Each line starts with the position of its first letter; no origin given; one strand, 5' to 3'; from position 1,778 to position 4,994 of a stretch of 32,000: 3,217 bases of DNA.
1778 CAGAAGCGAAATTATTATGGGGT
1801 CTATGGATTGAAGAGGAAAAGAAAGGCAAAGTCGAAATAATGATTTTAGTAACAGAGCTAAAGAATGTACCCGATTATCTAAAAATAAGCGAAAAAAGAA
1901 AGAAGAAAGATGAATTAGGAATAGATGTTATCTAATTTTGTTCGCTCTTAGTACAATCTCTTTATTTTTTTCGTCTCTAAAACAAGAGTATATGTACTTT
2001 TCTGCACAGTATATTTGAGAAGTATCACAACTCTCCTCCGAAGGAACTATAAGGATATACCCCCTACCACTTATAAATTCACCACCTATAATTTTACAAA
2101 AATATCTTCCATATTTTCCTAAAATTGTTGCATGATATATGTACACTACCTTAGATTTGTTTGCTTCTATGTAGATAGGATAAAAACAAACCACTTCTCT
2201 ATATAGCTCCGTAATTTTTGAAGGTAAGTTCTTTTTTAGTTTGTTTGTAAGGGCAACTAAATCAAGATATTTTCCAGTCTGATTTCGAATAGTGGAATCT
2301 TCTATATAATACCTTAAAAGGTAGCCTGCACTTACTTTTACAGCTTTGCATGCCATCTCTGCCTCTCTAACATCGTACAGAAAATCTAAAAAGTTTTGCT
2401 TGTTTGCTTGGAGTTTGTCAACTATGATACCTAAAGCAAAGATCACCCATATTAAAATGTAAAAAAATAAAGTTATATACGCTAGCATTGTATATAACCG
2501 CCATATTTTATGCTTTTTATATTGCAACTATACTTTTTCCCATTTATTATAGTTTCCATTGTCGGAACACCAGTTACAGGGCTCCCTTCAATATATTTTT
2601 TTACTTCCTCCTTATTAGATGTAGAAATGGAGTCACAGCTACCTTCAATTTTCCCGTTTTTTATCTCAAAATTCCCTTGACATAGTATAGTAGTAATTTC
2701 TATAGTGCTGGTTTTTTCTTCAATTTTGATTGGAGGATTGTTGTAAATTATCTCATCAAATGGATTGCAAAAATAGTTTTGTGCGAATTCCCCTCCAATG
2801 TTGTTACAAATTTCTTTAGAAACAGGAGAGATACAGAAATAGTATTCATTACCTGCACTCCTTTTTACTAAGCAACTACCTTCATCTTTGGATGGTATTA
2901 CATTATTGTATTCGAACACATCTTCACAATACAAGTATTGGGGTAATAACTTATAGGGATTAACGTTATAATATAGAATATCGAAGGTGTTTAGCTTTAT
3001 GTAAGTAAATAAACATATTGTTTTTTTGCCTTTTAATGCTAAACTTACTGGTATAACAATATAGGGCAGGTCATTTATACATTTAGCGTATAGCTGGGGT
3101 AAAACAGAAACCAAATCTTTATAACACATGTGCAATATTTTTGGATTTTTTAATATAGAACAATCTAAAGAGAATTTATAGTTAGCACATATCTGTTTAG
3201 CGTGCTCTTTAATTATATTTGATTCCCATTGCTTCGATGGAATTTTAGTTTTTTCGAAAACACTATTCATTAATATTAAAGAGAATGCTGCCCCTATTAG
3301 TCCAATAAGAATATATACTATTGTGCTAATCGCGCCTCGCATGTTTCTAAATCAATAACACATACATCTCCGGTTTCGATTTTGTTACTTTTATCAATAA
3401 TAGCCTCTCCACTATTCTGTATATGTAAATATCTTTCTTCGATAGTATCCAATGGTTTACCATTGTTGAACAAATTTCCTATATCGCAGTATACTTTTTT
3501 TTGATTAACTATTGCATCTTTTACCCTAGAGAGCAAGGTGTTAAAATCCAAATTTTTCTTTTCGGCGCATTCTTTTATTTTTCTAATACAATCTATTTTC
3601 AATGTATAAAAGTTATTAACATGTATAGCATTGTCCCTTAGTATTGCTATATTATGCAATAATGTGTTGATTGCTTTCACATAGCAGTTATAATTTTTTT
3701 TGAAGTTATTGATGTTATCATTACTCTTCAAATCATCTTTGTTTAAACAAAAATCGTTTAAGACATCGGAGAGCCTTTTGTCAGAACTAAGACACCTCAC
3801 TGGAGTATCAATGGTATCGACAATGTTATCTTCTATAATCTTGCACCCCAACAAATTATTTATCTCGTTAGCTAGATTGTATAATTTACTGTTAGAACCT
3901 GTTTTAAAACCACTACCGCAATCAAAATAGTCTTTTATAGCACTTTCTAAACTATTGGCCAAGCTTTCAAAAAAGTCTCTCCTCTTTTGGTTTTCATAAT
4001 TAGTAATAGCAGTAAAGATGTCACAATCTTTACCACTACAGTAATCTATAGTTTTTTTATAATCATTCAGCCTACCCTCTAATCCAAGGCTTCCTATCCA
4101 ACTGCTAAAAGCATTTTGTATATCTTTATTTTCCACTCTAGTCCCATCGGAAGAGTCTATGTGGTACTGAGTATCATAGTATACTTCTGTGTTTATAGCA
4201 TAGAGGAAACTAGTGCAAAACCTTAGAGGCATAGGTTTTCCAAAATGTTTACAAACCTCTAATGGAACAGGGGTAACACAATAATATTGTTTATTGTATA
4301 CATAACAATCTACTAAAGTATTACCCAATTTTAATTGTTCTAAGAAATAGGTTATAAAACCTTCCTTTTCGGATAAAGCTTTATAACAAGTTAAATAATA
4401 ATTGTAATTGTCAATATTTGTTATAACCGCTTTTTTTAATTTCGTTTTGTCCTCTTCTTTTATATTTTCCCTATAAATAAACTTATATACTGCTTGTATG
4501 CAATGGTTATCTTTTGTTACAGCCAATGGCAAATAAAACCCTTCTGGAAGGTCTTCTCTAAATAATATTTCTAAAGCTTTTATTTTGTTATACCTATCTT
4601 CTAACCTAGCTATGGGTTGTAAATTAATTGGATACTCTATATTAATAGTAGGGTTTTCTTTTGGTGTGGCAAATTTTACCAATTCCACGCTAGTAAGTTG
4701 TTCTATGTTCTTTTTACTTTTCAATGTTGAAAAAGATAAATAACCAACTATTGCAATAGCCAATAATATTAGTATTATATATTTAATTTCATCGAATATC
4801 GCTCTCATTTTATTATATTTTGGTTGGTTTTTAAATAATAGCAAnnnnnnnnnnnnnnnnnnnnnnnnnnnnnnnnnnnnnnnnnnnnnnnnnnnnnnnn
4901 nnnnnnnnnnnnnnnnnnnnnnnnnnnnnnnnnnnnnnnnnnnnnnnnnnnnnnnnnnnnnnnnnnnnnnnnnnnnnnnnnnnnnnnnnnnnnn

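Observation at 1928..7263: Five-gene coupled operon of family-less, cysteine-rich proteins with prepilin-like N-termini and a shared Cys module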

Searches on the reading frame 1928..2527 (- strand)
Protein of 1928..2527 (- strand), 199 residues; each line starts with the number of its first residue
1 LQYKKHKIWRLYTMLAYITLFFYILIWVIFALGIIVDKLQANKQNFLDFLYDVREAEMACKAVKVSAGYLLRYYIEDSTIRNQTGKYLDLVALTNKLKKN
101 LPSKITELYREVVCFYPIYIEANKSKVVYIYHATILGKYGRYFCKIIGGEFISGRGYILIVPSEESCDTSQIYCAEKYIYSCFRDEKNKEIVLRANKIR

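Call 4: search_protein_families(library=pfam, proteins=[window:1928-2527:-], max_evalue=1)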
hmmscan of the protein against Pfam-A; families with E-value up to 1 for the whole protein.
window:1928-2527:- (199 aa): 1 family
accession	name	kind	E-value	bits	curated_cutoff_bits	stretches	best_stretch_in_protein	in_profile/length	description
PF03283.19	PAE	-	0.13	11.8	26.6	1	66-131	184-247/355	Pectinacetylesterase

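Call 36: search_protein_families(library=ncbifam, proteins=[window:1928-2527:-], max_evalue=1)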
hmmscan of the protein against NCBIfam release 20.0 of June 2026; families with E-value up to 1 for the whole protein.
window:1928-2527:- (199 aa): 0 families

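Call 37: search_protein_families(library=phrogs, proteins=[window:1928-2527:-], max_evalue=0.1)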
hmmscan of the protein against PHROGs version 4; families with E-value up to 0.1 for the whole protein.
window:1928-2527:- (199 aa): 2 families
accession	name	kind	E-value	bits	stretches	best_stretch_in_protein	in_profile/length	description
phrog_36892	-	unknown function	0.069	14.4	0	1-32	6-36/58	-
phrog_2794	-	unknown function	0.079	13.9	0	42-93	17-68/129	-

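Call 93: search_solved_structures(query=window:1928-2488:-, max_evalue=1)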
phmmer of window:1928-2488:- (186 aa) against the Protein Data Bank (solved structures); distinct sequences matched with E-value up to 1: 0.

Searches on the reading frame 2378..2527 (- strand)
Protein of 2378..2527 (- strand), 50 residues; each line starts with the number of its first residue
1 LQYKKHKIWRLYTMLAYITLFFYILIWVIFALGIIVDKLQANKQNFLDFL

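Call 89: search_protein_families(library=pfam, proteins=[window:2378-2527:-], max_evalue=10)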
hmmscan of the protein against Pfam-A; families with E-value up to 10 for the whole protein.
seq(50 aa): 2 families
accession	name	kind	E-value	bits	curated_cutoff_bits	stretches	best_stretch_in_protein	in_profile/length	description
PF18955.5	DUF5698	-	0.0096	16.8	27.5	1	12-45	11-42/58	Domain of unknown function (DUF5698)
PF21976.1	SMIM43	-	0.13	12.7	27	1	9-41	3-34/63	Small integral membrane protein 43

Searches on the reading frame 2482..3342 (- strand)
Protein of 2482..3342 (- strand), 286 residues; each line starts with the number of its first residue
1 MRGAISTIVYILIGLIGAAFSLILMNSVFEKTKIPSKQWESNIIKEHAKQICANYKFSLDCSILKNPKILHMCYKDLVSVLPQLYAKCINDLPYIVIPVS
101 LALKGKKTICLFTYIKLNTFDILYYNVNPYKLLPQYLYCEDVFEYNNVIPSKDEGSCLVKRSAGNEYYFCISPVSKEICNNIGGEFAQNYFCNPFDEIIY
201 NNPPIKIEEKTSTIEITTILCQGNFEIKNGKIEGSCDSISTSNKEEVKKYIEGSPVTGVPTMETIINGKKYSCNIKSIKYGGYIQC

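Call 4: search_protein_families(library=pfam, proteins=[window:2482-3342:-], max_evalue=1)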
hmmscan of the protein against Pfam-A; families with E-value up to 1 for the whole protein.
window:2482-3342:- (286 aa): 1 family
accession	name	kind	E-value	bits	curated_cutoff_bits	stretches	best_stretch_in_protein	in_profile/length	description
PF24275.1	NttA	-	0.056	14.2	27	1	34-100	2-65/94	T2SS substrate NttA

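Call 12: find_encoding_contigs(protein=window:2482-3342:-, flank=10000, max_places=10)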
Protein window:2482-3342:- (286 aa): 14 contigs read that carry it; 10 places shown.
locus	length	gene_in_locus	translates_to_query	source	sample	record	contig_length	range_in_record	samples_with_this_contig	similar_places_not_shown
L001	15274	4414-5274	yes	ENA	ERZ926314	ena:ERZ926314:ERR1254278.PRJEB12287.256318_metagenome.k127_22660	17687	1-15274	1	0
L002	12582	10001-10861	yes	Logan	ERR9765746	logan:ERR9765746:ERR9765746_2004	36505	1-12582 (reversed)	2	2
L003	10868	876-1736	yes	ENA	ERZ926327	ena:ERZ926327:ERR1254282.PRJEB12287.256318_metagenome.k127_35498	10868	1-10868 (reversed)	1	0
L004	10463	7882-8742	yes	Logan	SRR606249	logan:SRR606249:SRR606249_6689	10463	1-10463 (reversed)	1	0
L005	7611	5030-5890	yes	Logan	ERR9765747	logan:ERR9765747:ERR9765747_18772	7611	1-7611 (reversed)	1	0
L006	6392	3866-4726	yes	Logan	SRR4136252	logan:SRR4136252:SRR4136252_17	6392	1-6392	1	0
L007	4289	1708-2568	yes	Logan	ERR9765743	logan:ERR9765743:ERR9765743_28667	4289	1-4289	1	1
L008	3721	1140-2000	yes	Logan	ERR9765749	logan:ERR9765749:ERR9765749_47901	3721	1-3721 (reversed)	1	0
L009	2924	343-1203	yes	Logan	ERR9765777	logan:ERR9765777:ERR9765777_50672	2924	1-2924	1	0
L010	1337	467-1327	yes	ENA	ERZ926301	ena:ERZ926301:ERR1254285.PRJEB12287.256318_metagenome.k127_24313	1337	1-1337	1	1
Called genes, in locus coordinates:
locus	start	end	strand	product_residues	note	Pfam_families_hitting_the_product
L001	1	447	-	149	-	?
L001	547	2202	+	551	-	-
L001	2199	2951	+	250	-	-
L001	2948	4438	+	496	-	-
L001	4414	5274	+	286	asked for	-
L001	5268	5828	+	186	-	-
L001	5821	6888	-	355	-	PF00091:Tubulin, PF12327:FtsZ_C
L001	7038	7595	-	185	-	PF01997:Translin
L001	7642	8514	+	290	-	PF01458:SUFBD_core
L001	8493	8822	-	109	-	PF01176:eIF-1a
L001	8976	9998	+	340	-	PF08665:PglZ (faint), PF01663:Phosphodiest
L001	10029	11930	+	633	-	PF02543:Carbam_trans_N, PF16861:Carbam_trans_C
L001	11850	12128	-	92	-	PF01986:DUF123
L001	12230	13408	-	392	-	PF00710:Asparaginase, PF17763:Asparaginase_C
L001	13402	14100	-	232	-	PF01269:Fibrillarin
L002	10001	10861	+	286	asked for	-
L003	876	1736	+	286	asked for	-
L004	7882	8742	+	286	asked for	-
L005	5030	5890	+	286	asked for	-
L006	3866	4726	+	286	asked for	-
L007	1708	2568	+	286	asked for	-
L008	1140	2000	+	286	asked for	-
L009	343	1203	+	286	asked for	-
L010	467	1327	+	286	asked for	-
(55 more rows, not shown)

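Call 36: search_protein_families(library=ncbifam, proteins=[window:2482-3342:-], max_evalue=1)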
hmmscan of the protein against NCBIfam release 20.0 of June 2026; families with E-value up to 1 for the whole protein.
window:2482-3342:- (286 aa): 1 family
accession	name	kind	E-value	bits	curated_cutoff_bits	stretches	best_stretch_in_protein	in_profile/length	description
NF005195.1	PRK06667.1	equivalog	0.17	11.6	300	1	205-272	133-201/241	flagellar motor protein MotB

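Call 37: search_protein_families(library=phrogs, proteins=[window:2482-3342:-], max_evalue=0.1)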
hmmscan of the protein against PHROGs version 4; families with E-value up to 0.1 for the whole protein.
window:2482-3342:- (286 aa): 0 families

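Call 38: find_homologous_proteins(query=window:2482-3342:-, max_evalue=10)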
Query window:2482-3342:- (286 aa): 1 proteins with E <= 10 among 822 candidates.
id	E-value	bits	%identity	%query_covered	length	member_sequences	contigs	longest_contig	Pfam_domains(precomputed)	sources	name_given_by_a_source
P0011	5.8e-173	592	100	92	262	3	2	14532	-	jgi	-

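Call 92: search_solved_structures(query=window:2482-3342:-, max_evalue=1)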
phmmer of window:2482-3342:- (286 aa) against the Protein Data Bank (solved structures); distinct sequences matched with E-value up to 1: 0.

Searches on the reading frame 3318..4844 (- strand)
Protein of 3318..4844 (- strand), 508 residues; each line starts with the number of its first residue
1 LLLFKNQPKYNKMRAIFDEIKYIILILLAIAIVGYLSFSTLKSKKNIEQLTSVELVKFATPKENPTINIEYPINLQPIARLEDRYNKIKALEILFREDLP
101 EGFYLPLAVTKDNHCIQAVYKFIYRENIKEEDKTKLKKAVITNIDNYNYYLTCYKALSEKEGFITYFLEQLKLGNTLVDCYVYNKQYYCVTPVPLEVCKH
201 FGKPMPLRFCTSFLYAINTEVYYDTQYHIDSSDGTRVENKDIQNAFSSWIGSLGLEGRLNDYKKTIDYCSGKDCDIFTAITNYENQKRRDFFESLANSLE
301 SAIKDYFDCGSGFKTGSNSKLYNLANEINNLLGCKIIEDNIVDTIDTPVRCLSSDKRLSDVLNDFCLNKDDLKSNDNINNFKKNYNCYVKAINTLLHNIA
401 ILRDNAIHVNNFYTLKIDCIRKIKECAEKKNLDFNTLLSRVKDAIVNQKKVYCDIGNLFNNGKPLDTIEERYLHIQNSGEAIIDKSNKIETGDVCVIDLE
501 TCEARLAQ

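Call 4: search_protein_families(library=pfam, proteins=[window:3318-4844:-], max_evalue=1)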
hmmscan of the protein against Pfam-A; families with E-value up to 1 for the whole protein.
window:3318-4844:- (508 aa): 1 family
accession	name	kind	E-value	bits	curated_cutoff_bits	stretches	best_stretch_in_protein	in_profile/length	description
PF12669.12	FeoB_associated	-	0.23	12.2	27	1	22-46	3-26/44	FeoB-associated Cys-rich membrane protein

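Call 18: search_protein_representatives(protein=window:3318-4808:-)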
Query: 496 residues. Proteins with E-value up to 0.001 (for the whole library): 2; up to 1e-10: 1; up to 1e-30: 1. The best 2 are listed.
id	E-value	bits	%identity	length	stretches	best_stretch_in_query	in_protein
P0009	0.0e+00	1118.6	100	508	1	1-496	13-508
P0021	1.7e-10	57.0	36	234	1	44-213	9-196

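Call 20: find_encoding_contigs(protein=P0021, flank=10000, max_places=6)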
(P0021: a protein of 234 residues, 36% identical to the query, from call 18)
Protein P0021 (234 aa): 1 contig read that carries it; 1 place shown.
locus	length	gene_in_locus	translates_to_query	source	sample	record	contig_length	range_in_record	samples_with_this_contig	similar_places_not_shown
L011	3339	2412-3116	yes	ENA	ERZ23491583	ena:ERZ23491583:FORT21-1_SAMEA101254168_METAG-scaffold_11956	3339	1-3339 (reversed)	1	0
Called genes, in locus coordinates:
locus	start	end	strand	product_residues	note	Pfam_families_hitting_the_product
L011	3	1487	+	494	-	?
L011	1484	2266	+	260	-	-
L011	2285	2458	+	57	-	-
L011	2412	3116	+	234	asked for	-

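Call 36: search_protein_families(library=ncbifam, proteins=[window:3318-4844:-, L012:1429-2697:+], max_evalue=1)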
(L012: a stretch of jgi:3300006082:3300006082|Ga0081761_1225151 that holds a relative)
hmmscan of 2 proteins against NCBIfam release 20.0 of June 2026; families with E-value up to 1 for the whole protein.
window:3318-4844:- (508 aa): 0 families

L012:1429-2697:+ (423 aa): 0 families

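Call 37: search_protein_families(library=phrogs, proteins=[window:3318-4844:-], max_evalue=0.1)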
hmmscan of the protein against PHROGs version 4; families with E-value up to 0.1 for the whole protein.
window:3318-4844:- (508 aa): 0 families

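Call 84: predict_structure(alignment_id=A6)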
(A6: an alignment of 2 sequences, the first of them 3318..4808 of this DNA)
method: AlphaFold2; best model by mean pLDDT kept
length: 496 residues; sequences in the alignment: 2
mean_pLDDT: 39.5   pTM: 0.30
mean pLDDT of the five models: 39.5, 36.6, 35.6, 34.7, 33.6
residues with pLDDT >= 90: 0; 70-90: 0; 50-70: 93; < 50: 403
segments of 3 or more residues with pLDDT < 50: 1-5, 24-114, 124-215, 237-243, 264-266, 279-281, 286-288, 290-351, 353-361, 373-408, 425-496
pLDDT, mean of each block of 10 residues (from residue 1): 50 65 43 27 22 22 25 29 29 33 44 53 45 28 30 42 33 30 37 30 37 50 57 52 51 59 49 50 48 37 39 42 30 33 43 43 51 48 43 30 41 52 49 32 26 36 32 26 36 35
secondary structure, 60 per line:
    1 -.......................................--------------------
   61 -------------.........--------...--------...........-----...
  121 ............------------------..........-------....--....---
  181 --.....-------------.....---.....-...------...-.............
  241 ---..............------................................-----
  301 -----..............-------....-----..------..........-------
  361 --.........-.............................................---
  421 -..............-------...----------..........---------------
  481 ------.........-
elements in order: H2-40 H74-82 E91-93 H102-112 H118-132 H151-160 E168-171 E174-177 H183-187 H201-205 H209-213 E215-217 E224-226 H228-240 H244-257 H264-295 H306-319 H327-330 H346-353 H363-371 H373-417 H422-435 H456-465 H487-495

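Call 91: search_solved_structures(query=A3, max_evalue=1)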
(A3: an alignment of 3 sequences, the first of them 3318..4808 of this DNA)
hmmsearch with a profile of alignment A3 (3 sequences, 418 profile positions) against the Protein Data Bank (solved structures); distinct sequences matched with E-value up to 1: 0.

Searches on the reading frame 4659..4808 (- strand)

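Call 89: search_protein_families(library=pfam, proteins=[window:4659-4808:-], max_evalue=10)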
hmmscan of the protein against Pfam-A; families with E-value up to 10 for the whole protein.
seq(50 aa): 2 families
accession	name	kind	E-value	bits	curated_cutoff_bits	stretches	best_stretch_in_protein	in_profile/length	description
PF12669.12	FeoB_associated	-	0.0094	16.6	27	1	10-34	3-26/44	FeoB-associated Cys-rich membrane protein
PF14055.11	NVEALA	-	0.23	11.6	27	1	11-39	6-34/62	NVEALA protein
